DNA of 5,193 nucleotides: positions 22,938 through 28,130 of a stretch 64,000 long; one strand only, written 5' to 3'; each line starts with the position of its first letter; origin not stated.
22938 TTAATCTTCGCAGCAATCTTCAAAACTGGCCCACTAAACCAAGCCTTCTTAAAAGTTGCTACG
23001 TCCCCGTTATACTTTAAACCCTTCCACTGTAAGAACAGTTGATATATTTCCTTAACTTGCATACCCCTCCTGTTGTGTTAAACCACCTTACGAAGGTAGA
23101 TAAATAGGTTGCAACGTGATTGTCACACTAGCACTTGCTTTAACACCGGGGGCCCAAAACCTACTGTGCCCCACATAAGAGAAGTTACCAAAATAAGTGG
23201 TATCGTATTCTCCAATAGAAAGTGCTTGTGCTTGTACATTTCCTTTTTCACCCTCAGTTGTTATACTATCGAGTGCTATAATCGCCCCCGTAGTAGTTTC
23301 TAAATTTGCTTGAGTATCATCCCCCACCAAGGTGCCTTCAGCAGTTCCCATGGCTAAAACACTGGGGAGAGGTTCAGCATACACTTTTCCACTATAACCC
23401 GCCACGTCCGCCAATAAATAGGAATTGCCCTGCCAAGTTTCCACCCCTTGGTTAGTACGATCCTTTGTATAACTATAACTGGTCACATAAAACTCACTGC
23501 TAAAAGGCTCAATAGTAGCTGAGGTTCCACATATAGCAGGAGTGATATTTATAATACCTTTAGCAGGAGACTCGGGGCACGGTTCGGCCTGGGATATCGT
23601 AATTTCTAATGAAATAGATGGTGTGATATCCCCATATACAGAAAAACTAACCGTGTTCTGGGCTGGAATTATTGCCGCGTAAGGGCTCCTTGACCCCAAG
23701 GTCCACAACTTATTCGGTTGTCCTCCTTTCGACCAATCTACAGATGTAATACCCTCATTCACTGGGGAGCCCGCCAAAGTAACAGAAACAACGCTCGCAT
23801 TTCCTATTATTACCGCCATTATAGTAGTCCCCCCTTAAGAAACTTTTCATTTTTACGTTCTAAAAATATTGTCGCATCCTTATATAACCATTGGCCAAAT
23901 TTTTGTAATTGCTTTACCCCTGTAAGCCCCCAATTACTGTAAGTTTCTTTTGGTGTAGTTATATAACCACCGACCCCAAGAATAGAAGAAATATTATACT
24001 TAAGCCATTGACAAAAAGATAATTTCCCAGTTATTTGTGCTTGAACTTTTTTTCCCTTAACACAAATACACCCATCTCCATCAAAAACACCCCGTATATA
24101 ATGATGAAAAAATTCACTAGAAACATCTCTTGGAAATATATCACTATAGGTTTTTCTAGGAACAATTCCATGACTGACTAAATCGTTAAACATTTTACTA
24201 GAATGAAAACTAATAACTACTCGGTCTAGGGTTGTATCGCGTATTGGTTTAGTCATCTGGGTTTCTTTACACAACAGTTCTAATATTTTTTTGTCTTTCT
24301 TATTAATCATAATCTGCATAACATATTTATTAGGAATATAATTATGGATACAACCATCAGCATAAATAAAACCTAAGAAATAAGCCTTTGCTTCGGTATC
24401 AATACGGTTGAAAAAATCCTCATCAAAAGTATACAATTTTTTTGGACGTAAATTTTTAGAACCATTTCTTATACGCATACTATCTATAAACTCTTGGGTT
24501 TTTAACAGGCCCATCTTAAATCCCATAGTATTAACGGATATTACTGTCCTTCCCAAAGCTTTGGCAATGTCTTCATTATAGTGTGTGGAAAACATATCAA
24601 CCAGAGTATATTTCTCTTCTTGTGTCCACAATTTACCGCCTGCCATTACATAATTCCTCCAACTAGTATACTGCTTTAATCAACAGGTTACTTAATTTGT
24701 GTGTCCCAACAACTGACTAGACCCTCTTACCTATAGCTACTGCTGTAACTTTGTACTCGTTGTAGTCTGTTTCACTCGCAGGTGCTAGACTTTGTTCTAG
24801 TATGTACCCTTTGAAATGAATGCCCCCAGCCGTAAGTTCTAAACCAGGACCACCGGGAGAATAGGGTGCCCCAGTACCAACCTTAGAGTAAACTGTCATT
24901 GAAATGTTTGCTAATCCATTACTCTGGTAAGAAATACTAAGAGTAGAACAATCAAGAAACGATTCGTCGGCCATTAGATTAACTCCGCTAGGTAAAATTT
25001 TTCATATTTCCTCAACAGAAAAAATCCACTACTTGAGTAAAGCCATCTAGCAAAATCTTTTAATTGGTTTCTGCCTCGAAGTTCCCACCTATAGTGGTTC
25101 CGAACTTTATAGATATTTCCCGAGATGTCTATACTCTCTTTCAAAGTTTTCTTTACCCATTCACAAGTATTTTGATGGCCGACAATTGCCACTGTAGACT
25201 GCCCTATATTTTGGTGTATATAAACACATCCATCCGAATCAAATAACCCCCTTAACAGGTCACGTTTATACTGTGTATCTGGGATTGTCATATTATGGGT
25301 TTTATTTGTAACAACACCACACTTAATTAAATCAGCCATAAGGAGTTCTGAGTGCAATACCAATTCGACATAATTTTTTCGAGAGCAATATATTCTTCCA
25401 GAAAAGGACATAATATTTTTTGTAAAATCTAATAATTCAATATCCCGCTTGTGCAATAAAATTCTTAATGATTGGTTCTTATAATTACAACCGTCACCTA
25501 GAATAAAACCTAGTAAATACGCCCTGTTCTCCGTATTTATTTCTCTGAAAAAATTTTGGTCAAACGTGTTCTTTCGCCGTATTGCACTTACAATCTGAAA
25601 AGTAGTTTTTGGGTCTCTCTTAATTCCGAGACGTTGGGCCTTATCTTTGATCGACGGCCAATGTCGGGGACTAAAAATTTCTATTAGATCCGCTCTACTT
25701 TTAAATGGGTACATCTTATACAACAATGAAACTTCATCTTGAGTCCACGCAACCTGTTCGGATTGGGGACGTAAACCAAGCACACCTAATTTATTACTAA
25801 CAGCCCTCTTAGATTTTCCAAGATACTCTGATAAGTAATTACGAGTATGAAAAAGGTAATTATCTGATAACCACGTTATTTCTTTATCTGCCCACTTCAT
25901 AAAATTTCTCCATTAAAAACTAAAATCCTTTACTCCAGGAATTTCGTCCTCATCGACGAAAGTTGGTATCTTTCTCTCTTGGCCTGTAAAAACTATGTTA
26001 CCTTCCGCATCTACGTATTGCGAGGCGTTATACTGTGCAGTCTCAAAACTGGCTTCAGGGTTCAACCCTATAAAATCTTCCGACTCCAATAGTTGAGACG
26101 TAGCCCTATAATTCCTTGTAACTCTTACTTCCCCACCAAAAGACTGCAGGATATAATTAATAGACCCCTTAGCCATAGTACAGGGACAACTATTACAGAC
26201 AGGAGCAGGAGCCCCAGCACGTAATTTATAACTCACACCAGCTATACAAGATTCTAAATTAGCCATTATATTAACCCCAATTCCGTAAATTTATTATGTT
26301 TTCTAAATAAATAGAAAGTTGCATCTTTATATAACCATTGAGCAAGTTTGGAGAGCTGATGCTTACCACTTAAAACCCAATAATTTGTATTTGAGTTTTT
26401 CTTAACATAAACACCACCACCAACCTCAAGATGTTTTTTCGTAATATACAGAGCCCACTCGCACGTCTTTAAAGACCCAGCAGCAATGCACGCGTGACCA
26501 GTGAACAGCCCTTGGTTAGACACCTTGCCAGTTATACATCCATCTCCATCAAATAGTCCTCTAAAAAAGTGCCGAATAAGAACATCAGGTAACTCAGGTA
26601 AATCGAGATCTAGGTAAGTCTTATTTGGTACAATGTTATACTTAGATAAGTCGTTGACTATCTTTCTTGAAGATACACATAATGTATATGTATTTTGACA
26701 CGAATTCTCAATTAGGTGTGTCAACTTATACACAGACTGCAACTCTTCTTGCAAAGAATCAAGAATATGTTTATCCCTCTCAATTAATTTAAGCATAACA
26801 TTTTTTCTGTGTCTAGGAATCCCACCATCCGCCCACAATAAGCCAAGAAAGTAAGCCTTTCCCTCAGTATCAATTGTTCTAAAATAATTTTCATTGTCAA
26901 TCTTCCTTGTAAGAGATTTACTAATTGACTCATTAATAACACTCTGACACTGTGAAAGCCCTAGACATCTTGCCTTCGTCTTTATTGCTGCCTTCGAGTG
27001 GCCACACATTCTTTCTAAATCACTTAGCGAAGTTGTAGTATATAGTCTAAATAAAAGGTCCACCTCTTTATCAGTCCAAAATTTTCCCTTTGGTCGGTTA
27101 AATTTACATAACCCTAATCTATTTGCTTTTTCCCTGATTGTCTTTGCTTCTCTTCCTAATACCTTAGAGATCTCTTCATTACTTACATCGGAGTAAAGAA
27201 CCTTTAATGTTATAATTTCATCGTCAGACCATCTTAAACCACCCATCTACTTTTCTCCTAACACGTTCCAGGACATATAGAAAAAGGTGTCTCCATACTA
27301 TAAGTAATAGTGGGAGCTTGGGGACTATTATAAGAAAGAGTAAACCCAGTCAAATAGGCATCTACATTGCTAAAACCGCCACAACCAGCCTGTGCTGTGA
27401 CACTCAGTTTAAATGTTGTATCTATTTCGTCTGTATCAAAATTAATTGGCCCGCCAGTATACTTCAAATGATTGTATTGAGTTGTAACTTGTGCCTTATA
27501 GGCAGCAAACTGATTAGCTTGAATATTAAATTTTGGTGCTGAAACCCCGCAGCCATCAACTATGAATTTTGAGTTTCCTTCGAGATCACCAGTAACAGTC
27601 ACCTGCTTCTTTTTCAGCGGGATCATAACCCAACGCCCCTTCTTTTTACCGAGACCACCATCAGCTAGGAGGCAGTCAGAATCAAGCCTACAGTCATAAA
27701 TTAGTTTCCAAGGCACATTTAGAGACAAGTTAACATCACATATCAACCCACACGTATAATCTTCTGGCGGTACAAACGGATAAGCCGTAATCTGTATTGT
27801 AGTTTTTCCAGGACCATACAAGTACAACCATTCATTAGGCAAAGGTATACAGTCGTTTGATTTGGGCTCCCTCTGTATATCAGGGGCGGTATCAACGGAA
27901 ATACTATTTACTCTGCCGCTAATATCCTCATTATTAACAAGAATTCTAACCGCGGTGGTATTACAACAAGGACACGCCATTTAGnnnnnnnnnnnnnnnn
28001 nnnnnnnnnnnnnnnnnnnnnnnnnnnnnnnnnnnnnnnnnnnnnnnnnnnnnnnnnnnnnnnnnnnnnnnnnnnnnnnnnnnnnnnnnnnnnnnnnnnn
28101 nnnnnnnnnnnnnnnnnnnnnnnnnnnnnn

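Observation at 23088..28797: Four paralogous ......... endonuclease genes strictly alternate with four structural genes in the tail operon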

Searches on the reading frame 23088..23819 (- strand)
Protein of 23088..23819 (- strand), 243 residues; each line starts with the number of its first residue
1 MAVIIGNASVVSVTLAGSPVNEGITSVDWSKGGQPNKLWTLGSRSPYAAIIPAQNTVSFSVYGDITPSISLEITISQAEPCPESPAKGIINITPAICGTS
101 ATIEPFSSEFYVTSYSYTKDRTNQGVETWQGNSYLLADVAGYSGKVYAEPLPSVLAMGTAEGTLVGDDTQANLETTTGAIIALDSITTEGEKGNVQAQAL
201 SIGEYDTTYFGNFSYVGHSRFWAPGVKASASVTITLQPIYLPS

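Call 3: search_protein_families(library=pfam, proteins=[window:23088-23819:-], max_evalue=0.1)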
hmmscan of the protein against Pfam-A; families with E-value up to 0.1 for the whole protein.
window:23088-23819:- (243 aa): 0 families

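Call 4: search_protein_families(library=phrogs, proteins=[window:23088-23819:-], max_evalue=0.01)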
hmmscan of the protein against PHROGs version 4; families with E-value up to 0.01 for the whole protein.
window:23088-23819:- (243 aa): 0 families

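Call 17: find_related_loci(query=window:23088-23819:-, collection=viral_contigs, flank=10000)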
Query window:23088-23819:- (243 aa) in viral_contigs; peptide patterns used: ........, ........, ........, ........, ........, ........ (x = any residue, [..] = any of these).
6 stretches matched a pattern, but none encodes a relative of the query by tblastn (E <= 1e-3).

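Call 52: predict_structure(alignment_id=A2)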
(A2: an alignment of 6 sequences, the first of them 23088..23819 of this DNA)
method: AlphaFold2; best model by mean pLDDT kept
length: 243 residues; sequences in the alignment: 6
mean_pLDDT: 32.1   pTM: 0.36
mean pLDDT of the five models: 32.1, 29.8, 29.8, 27.6, 25.1
residues with pLDDT >= 90: 0; 70-90: 0; 50-70: 12; < 50: 231
segments of 3 or more residues with pLDDT < 50: 1-88, 92-106, 112-124, 131-243
pLDDT, mean of each block of 10 residues (from residue 1): 28 39 31 25 27 38 32 25 38 41 47 48 49 39 27 23 24 25 23 23 26 26 33 37 30
secondary structure, 60 per line:
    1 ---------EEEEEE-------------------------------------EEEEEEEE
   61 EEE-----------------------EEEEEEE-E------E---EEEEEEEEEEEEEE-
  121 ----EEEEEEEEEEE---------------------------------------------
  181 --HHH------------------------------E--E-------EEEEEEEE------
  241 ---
elements in order: E10-15 E53-63 E87-93 E106-119 E125-135 E227-234

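Call 56: search_solved_structures(query=A2, max_evalue=1)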
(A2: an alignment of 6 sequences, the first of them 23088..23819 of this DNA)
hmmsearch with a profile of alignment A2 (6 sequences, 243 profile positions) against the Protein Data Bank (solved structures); distinct sequences matched with E-value up to 1: 1.
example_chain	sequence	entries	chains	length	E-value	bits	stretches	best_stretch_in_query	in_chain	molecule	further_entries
3cue_C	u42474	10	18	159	0.77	12.2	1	158-212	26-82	Transport protein particle 18 kDa subunit | Trafficking protein particle complex subunit BET5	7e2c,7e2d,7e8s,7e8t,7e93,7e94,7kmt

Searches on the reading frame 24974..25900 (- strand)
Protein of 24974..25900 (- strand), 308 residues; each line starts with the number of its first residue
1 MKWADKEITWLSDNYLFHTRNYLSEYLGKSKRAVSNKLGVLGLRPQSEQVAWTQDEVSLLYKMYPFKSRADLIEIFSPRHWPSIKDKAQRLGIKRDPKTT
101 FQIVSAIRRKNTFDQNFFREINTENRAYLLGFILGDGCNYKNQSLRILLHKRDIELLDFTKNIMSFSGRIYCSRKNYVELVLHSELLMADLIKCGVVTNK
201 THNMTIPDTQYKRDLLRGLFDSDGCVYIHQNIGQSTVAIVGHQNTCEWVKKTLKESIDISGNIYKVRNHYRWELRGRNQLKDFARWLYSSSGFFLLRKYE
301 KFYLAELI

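Call 3: search_protein_families(library=pfam, proteins=[window:24974-25900:-], max_evalue=0.1)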
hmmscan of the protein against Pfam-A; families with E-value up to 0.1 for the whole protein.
window:24974-25900:- (308 aa): 3 families
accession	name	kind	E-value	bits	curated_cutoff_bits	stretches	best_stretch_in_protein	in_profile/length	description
PF14528.11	LAGLIDADG_3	-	7.8e-08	32.9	22.5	1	211-285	2-79/82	LAGLIDADG-like domain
PF17762.8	HTH_ParB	-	0.066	13.8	22.6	0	19-49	22-52/102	ParB HTH domain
PF00961.24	LAGLIDADG_1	-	0.091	14.1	23.1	0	143-187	29-74/102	LAGLIDADG endonuclease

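Call 4: search_protein_families(library=phrogs, proteins=[window:24974-25900:-], max_evalue=0.01)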
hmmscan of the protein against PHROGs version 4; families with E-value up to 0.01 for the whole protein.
window:24974-25900:- (308 aa): 6 families
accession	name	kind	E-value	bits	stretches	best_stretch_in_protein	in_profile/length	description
phrog_4645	-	DNA, RNA and nucleotide metabolism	1.3e-42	147.1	1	107-301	90-299/308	endonuclease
phrog_323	-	transcription regulation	1.1e-06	29.5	1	2-98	96-195/319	transcriptional regulator, D5-like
phrog_5046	-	DNA, RNA and nucleotide metabolism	4.4e-05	24.7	0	218-285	13-90/161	HNH endonuclease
phrog_11023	-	DNA, RNA and nucleotide metabolism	0.00038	21.2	0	209-290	4-86/185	homing endonuclease with LAGLIDADG motif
phrog_190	-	DNA, RNA and nucleotide metabolism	0.0048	17.2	1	3-112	4-116/338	Holliday junction resolvase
phrog_1891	-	DNA, RNA and nucleotide metabolism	0.0049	17.3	0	3-98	4-97/255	HNH endonuclease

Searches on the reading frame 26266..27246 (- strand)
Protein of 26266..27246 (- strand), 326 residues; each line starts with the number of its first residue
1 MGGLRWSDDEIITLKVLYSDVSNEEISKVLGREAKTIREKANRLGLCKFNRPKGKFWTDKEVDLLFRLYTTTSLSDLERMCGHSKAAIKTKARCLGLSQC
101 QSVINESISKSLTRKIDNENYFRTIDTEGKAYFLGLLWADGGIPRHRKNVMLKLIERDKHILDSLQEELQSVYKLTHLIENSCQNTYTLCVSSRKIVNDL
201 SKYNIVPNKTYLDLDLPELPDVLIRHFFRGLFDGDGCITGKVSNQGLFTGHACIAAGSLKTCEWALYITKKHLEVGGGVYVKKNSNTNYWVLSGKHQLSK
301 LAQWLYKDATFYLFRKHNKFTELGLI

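Call 3: search_protein_families(library=pfam, proteins=[window:26266-27246:-], max_evalue=0.1)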
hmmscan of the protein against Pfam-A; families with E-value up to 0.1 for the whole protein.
window:26266-27246:- (326 aa): 4 families
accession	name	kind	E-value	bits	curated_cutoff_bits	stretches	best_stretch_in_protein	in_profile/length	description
PF14528.11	LAGLIDADG_3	-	1e-06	29.4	22.5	1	224-282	3-55/82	LAGLIDADG-like domain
PF07750.17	GcrA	-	2.4e-05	25.2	26.9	1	57-184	3-112/155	GcrA cell cycle regulator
PF00961.24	LAGLIDADG_1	-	0.00038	21.8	23.1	0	230-305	3-82/102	LAGLIDADG endonuclease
PF15011.11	CA109-like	-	0.026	14.8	27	1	143-194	53-104/161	Ribosome biogenesis protein C1orf109-like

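Call 4: search_protein_families(library=phrogs, proteins=[window:26266-27246:-], max_evalue=0.01)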
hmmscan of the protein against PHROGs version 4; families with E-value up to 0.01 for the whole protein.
window:26266-27246:- (326 aa): 5 families
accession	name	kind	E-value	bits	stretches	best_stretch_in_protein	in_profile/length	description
phrog_4645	-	DNA, RNA and nucleotide metabolism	5.5e-46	158.1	1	25-322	10-302/308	endonuclease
phrog_323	-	transcription regulation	5.9e-13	50.1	2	5-46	148-190/319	transcriptional regulator, D5-like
phrog_1891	-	DNA, RNA and nucleotide metabolism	3.6e-05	24.3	1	6-101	4-96/255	HNH endonuclease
phrog_11013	-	unknown function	0.00012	22.9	0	6-44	33-71/87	-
phrog_190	-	DNA, RNA and nucleotide metabolism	0.00046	20.6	1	6-107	4-107/338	Holliday junction resolvase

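Call 75: search_dna_similar(query=window:26266-27246:-, collection=phages, mode=protein, max_rows=25, max_evalue=1e-8)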
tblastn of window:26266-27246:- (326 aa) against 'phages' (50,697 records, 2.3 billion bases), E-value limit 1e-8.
Records with a match: 104; places in all: 104; records where one place covers at least 80% of the query: 8.
Best place of each record, by identity: <60% 104.
By first word of the organism name: Staphylococcus 90; Bacillus 5; uncultured 3; Alicyclobacillus 2; Silviavirus 1; Bacteriophage 1; Lysinibacillus 1; Streptomyces 1.
By host as written in the record: Staphylococcus aureus 43; - 10; Staphylococcus sp. 7; Staphylococcus carnosus TM300 5; Staphylococcus aureus ATCC 25923 4; Staphylococcus aureus (phage propagation strain 47) 4; Staphylococcus sp. ATCC 25923 2; Staphylococcus aureus subsp. aureus strain ATCC 25923 2; and 23 more.
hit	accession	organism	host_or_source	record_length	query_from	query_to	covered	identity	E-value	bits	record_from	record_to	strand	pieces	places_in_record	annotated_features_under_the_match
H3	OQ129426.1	Staphylococcus phage vB_SauM_JDF86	Staphylococcus aureus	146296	22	317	91%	30.6%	2e-19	95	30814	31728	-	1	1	putative endonuclease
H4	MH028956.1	Staphylococcus phage phiSA_BS2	Staphylococcus aureus ATCC 25923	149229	22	317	91%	29.7%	4e-16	85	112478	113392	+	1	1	hypothetical protein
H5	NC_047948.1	Staphylococcus phage phiSA_BS2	Staphylococcus aureus ATCC 25923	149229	22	317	91%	29.7%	4e-16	85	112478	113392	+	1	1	endonuclease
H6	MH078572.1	Staphylococcus phage phiSA_BS1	Staphylococcus sp. ATCC 25923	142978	57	317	80%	32.6%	3e-19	94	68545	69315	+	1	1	hypothetical protein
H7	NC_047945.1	Staphylococcus phage phiSA_BS1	Staphylococcus sp. ATCC 25923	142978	57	317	80%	32.6%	3e-19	94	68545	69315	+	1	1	endonuclease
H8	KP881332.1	Staphylococcus phage Stau2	Staphylococcus aureus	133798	57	317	80%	30.9%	7e-20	96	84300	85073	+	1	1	endonuclease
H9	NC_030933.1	Staphylococcus phage Stau2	Staphylococcus aureus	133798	57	317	80%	30.9%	7e-20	96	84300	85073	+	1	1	endonuclease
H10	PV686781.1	Alicyclobacillus phage MMB025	Alicyclobacillus acidoterrestris MMB007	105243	1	320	98%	25.1%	2e-15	83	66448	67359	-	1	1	endonuclease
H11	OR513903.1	Staphylococcus phage vB_Sau_191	Staphylococcus aureus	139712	22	249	70%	35.2%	4e-21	100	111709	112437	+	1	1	intron-encoded endonuclease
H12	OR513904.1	Staphylococcus phage vB_SauH-Ge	Staphylococcus aureus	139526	22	249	70%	35.2%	4e-21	100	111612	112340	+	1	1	intron-encoded endonuclease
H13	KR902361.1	Staphylococcus phage IME-SA118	Staphylococcus aureus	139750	22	249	70%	35.2%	4e-21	100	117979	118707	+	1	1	hypothetical protein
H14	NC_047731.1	Staphylococcus phage IME-SA118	Staphylococcus aureus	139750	22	249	70%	35.2%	4e-21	100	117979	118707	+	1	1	hypothetical protein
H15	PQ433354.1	Staphylococcus phage vB_St-106P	Staphylococcus aureus 106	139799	22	249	70%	35.2%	4e-21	100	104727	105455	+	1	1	endonuclease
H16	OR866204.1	Staphylococcus phage vB_Sau_Mallokai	Staphylococcus aureus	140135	22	249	70%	35.2%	4e-21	100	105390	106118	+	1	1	endonuclease | hypothetical protein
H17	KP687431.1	Staphylococcus phage IME-SA1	Staphylococcus aureus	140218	22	249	70%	35.2%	4e-21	100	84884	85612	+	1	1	hypothetical protein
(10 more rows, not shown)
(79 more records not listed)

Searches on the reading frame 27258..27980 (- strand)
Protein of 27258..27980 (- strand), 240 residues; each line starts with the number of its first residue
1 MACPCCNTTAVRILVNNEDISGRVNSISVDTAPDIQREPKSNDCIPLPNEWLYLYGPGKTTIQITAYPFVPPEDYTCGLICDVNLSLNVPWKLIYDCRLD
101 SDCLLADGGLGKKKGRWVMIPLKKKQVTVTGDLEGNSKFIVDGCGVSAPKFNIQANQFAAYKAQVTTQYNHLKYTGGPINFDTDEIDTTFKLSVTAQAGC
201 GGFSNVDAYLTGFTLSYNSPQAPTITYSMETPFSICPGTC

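Call 3: search_protein_families(library=pfam, proteins=[window:27258-27980:-], max_evalue=0.1)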
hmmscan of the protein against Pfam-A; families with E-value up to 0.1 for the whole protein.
window:27258-27980:- (240 aa): 0 families

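Call 4: search_protein_families(library=phrogs, proteins=[window:27258-27980:-], max_evalue=0.01)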
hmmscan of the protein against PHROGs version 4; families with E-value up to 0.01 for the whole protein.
window:27258-27980:- (240 aa): 0 families

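Call 16: find_related_loci(query=window:27258-27980:-, collection=viral_contigs, flank=10000)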
Query window:27258-27980:- (240 aa) in viral_contigs; peptide patterns used: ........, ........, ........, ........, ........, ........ (x = any residue, [..] = any of these).
1 stretches matched a pattern, but none encodes a relative of the query by tblastn (E <= 1e-3).
